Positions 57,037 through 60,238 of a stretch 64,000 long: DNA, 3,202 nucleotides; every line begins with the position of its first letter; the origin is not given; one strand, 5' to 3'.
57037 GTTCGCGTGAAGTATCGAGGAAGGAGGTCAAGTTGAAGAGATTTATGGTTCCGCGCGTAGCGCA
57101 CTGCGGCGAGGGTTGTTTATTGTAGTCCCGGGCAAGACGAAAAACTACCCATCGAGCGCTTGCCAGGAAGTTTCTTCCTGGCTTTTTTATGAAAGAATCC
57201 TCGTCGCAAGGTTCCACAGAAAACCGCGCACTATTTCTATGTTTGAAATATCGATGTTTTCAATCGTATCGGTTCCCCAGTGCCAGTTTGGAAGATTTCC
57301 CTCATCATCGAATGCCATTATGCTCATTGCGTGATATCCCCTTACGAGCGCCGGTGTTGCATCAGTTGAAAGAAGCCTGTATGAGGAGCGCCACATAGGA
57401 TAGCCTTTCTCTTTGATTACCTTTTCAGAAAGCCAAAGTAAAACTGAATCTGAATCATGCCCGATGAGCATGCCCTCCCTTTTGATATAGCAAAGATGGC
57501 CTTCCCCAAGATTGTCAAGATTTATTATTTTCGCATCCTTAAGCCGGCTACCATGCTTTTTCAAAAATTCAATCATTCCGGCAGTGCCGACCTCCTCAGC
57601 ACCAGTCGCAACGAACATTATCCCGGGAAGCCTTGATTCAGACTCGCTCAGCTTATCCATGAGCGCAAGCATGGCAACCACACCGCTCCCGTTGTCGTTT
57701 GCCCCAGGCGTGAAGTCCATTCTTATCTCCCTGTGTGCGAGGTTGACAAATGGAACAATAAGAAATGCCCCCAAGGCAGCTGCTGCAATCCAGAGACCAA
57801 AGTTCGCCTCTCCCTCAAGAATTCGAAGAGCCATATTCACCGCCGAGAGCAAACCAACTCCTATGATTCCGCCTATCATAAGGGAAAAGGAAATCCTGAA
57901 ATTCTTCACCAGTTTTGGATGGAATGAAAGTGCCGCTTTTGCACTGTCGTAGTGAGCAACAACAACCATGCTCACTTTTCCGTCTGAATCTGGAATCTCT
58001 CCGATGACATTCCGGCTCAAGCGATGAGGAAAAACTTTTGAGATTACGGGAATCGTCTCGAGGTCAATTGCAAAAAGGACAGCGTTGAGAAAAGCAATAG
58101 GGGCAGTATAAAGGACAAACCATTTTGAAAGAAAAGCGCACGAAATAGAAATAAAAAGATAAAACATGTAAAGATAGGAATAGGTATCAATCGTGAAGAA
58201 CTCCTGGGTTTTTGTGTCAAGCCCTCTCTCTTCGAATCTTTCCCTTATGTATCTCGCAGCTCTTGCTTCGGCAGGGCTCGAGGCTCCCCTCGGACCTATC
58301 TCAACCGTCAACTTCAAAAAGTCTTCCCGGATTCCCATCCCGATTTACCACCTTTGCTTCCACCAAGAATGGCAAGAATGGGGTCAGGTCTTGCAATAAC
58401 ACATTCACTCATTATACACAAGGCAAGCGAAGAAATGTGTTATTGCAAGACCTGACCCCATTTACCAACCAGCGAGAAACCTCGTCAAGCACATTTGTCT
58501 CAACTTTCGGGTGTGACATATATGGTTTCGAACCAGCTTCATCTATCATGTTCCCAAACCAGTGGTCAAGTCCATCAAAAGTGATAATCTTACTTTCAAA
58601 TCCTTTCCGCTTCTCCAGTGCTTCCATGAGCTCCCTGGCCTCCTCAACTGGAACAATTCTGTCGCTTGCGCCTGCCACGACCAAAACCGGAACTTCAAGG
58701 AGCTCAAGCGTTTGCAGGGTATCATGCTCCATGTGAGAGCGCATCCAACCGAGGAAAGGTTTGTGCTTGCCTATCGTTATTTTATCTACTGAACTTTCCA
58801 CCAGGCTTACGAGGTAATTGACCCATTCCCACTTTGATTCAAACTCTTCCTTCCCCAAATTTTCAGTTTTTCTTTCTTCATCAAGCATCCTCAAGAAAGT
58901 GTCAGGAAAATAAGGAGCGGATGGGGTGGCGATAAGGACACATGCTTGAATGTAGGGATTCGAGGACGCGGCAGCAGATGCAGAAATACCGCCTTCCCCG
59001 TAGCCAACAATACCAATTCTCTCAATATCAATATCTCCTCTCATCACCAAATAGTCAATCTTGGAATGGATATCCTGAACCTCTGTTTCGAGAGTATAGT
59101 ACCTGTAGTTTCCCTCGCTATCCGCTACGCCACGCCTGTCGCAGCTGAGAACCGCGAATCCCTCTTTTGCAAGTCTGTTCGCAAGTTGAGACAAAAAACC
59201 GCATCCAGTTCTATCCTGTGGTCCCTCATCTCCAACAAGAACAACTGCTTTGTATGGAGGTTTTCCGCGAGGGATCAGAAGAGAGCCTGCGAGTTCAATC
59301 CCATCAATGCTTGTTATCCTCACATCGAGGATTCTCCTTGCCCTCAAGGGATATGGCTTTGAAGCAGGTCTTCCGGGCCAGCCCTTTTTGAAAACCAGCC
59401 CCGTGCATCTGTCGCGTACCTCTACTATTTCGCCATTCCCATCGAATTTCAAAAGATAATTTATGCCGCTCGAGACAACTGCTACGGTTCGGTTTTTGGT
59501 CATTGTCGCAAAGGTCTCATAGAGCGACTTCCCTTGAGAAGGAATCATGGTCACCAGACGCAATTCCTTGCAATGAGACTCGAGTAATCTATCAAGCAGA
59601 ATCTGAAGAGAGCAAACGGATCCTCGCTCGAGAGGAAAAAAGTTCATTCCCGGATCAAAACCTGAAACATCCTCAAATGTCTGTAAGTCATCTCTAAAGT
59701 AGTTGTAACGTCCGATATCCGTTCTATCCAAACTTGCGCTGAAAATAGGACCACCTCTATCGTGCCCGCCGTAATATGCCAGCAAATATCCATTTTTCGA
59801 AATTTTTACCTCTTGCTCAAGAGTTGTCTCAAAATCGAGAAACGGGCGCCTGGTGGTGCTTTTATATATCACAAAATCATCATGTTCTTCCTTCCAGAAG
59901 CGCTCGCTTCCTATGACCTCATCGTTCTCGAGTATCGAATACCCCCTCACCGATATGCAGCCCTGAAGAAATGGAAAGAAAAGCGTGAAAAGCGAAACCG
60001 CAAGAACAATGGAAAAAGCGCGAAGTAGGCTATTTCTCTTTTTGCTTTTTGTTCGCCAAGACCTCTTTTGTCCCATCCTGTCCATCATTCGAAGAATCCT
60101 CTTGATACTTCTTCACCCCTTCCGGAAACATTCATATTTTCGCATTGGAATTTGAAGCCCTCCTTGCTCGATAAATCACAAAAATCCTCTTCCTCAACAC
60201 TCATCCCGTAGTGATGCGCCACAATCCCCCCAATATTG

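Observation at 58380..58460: Perfect 27-nt inverted repeat of the same family forming a hairpin that supplies the C-terminal codons of a peptidase gene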

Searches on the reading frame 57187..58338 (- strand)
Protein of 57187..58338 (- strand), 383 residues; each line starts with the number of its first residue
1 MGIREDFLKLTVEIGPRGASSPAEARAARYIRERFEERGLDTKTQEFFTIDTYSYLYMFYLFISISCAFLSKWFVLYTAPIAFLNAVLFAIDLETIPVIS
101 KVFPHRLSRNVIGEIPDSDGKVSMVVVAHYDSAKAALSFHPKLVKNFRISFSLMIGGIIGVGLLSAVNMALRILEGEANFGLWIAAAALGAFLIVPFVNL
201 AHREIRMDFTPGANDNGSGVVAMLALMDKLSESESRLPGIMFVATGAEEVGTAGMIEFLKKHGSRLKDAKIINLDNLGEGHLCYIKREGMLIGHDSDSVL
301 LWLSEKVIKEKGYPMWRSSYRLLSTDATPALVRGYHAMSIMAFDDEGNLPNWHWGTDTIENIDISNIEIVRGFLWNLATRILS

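Call 9: search_protein_families(library=pfam, proteins=[window:57187-58338:-], max_evalue=0.01)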
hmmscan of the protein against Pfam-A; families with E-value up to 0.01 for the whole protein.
window:57187-58338:- (383 aa): 3 families
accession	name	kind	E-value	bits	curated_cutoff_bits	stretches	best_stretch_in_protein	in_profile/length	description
PF04389.22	Peptidase_M28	-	1.2e-20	74.5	21.3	1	208-370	25-185/193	Peptidase family M28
PF01546.33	Peptidase_M20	-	0.00029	21.2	24.6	1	211-260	31-84/206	Peptidase family M20/M25/M40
PF05343.19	Peptidase_M42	-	0.0016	18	23.2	1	213-255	132-173/292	M42 glutamyl aminopeptidase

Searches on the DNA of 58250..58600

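Call 60: search_rna_families(source=window, start=58250, end=58600, threshold=evalue, max_evalue=1)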
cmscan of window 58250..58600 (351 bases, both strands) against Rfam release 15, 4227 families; matches with E-value up to 1: 9.
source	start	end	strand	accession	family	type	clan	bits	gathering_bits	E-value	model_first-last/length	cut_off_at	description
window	58378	58461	-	RF04161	mir-3688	Gene; miRNA;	-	36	84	5.5e-06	1-88/88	no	mir-3688 microRNA precursor family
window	58375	58464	+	RF02019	mir-1265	Gene; miRNA;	-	34.1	79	2e-05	1-82/82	no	mir-1265 microRNA precursor family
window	58375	58464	-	RF02019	mir-1265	Gene; miRNA;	-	31.2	79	0.00012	1-82/82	no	mir-1265 microRNA precursor family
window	58376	58463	-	RF03255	mir-2188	Gene; miRNA;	-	28.2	60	0.00078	1-78/78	no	mir-2188 microRNA precursor family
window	58381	58458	-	RF00669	mir-96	Gene; miRNA;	-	27.9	65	0.0007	1-78/78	no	mir-96 microRNA precursor family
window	58370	58467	-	RF04046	mir-2154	Gene; miRNA;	-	21.9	70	0.13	1-97/97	no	mir-2154 microRNA precursor family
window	58374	58464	+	RF00486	mir-129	Gene; miRNA;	-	20.9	48.6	0.078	1-75/75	no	mir-129 microRNA precursor family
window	58381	58454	-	RF04343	Plastid-psbA-2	Cis-reg;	CL00153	19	55.8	0.45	1-60/60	no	Plastid-psbA-2 3UTR RNA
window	58382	58457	-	RF00740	mir-370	Gene; miRNA;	-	17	70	0.6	1-75/75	no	mir-370 microRNA precursor family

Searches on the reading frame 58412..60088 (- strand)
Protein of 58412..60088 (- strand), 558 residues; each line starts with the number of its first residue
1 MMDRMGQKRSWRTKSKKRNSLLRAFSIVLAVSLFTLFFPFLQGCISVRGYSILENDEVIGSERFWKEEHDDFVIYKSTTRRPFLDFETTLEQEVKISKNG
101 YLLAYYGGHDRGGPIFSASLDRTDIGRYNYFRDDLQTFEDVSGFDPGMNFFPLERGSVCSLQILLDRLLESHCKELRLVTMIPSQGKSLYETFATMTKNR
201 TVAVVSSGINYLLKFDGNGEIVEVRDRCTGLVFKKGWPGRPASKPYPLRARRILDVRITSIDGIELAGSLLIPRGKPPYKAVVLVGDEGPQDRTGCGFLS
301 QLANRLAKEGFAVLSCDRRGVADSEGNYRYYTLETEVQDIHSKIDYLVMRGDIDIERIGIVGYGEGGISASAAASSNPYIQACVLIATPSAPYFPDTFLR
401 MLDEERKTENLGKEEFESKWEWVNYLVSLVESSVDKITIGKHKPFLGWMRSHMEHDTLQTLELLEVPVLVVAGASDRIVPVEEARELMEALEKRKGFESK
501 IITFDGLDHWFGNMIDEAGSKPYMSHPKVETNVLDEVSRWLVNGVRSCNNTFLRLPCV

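Call 8: find_homologous_proteins(query=window:58412-60088:-)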
Query window:58412-60088:- (558 aa): 68 proteins with E <= 0.001 among 8000 candidates.
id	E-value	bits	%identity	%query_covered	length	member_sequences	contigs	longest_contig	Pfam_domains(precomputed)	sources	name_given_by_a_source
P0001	0.0e+0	1285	100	100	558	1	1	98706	PF02129.25,PF00326.28,PF12740.15,PF12697.14,PF01738.25,PF00561.27,PF12146.16,PF20434.6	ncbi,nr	ncbi:MAG: alpha/beta hydrolase [Actinomycetota bacterium]|nr:alpha/beta hydrolase [Actinomycetota ba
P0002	2.7e-164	566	49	94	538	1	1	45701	PF02129.25,PF00326.28,PF01738.25,PF08840.18,PF00561.27,PF12146.16,PF20434.6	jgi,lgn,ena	-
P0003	7.7e-133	462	46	88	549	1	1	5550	PF00326.28,PF12740.15,PF00561.27,PF12146.16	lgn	-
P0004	1.3e-113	398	41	89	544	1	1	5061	PF00326.28,PF01738.25,PF00561.27,PF12146.16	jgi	jgi:uncharacterized protein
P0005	1.3e-104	369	41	87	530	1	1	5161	PF02129.25,PF00326.28,PF12697.14,PF01738.25,PF00561.27,PF12146.16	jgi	jgi:pimeloyl-ACP methyl ester carboxylesterase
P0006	4.5e-104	367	41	87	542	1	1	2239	PF02129.25,PF00326.28,PF01738.25,PF00561.27,PF12146.16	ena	-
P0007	8.2e-104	366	41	87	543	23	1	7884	PF00326.28,PF12146.16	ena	-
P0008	1.8e-103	365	41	88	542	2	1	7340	PF00326.28,PF01738.25,PF00561.27,PF12146.16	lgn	-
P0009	2.4e-103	364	41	89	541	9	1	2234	PF02129.25,PF00326.28,PF12697.14,PF01738.25,PF00561.27,PF12146.16,PF20434.6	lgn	-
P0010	9.5e-102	359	39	87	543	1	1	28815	PF02129.25,PF00326.28,PF01738.25,PF00561.27,PF12146.16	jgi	jgi:pimeloyl-ACP methyl ester carboxylesterase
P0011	3.8e-101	357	39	87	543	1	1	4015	PF02129.25,PF00326.28,PF01738.25,PF00561.27,PF12146.16,PF20434.6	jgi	jgi:pimeloyl-ACP methyl ester carboxylesterase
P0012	5.1e-101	357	38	93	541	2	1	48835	PF02129.25,PF00326.28,PF12697.14,PF01738.25,PF00561.27,PF12146.16,PF20434.6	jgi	-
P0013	5.4e-101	357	40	87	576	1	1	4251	PF00326.28,PF00561.27,PF12146.16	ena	-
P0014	1.6e-100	355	39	88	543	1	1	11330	PF02129.25,PF00326.28,PF06500.18,PF01738.25,PF12146.16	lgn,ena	-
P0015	4.1e-100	354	37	88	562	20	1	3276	PF02129.25,PF00326.28,PF01738.25,PF00561.27,PF12146.16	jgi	-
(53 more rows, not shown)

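Call 9: search_protein_families(library=pfam, proteins=[window:58412-60088:-], max_evalue=0.01)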
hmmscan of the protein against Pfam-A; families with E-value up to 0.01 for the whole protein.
window:58412-60088:- (558 aa): 11 families
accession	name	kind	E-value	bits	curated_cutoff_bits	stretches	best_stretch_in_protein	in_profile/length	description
PF12146.15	Hydrolase_4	-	1.4e-13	51.1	27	1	296-507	17-230/239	Serine aminopeptidase, S33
PF00326.27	Peptidase_S9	-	3.1e-12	46.9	22.6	2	304-390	8-98/213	Prolyl oligopeptidase family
PF01738.24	DLH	-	2.4e-10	40.8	21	1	268-384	3-125/217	Dienelactone hydrolase family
PF02129.25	Peptidase_S15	-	6.2e-10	39.6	23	1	262-495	1-251/262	X-Pro dipeptidyl-peptidase (S15 family)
PF12740.14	PETase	-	1.3e-07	31.7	28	1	301-387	72-156/263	PET hydrolase-like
PF00561.26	Abhydrolase_1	-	4.4e-07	30.3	25.8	1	302-492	19-226/245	alpha/beta hydrolase fold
PF12697.13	Abhydrolase_6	-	7.6e-06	27.2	26.3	1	300-510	18-205/217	Alpha/beta hydrolase family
PF20434.5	BD-FAE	-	1.6e-05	25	26.8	0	296-377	33-110/215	BD-FAE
PF08840.17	BAAT_C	-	4.6e-05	24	20.9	1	344-509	10-158/210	BAAT / Acyl-CoA thioester hydrolase C terminal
PF03583.20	LIP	-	0.0023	17.7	23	0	451-489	201-239/286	Secretory lipase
PF03959.19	FSH1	-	0.007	16.5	21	0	459-506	154-197/211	Serine hydrolase (FSH1)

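Call 31: find_encoding_contigs(protein=P0002, flank=4000, max_places=3)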
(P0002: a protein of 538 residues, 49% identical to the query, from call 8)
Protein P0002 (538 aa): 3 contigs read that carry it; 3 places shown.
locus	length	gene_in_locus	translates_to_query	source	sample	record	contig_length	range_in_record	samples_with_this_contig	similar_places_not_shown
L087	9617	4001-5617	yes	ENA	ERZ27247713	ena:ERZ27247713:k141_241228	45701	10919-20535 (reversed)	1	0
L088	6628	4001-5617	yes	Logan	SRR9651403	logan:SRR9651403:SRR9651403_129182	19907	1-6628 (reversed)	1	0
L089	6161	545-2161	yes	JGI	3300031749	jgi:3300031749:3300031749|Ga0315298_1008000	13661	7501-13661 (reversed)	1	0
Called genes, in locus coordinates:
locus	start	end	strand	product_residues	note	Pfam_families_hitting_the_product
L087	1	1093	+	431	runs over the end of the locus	PF01098:FTSW_RODA_SPOVE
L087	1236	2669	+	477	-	PF21922:PBP_dimer_2, PF00905:Transpeptidase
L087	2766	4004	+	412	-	PF01738:DLH (faint), PF00561:Abhydrolase_1 (weak), PF12146:Hydrolase_4 (faint), PF12697:Abhydrolase_6, PF00326:Peptidase_S9 (faint)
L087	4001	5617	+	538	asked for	PF02129:Peptidase_S15 (faint), PF01738:DLH (faint), PF20434:BD-FAE (faint), PF00561:Abhydrolase_1 (weak), PF12146:Hydrolase_4, PF08840:BAAT_C (faint), PF00326:Peptidase_S9 (weak)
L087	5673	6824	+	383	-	PF04389:Peptidase_M28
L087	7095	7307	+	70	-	-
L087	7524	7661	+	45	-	-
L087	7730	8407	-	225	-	PF00561:Abhydrolase_1, PF02089:Palm_thioest, PF06028:DUF915 (weak)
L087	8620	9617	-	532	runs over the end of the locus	PF00111:Fer2 (weak), PF17651:Raco_middle, PF14574:RACo_C_ter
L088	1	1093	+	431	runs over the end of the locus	PF01098:FTSW_RODA_SPOVE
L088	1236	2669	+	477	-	PF21922:PBP_dimer_2, PF00905:Transpeptidase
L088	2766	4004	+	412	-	PF01738:DLH (faint), PF00561:Abhydrolase_1 (weak), PF12146:Hydrolase_4 (faint), PF12697:Abhydrolase_6, PF00326:Peptidase_S9 (faint)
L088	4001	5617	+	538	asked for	PF02129:Peptidase_S15 (faint), PF01738:DLH (faint), PF20434:BD-FAE (faint), PF00561:Abhydrolase_1 (weak), PF12146:Hydrolase_4, PF08840:BAAT_C (faint), PF00326:Peptidase_S9 (weak)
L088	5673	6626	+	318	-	?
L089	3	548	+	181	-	?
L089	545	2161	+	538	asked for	PF02129:Peptidase_S15 (faint), PF01738:DLH (faint), PF20434:BD-FAE (faint), PF00561:Abhydrolase_1 (weak), PF12146:Hydrolase_4, PF08840:BAAT_C (faint), PF00326:Peptidase_S9 (weak)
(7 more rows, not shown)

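Call 32: find_encoding_contigs(protein=P0001, flank=10000, max_places=3)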
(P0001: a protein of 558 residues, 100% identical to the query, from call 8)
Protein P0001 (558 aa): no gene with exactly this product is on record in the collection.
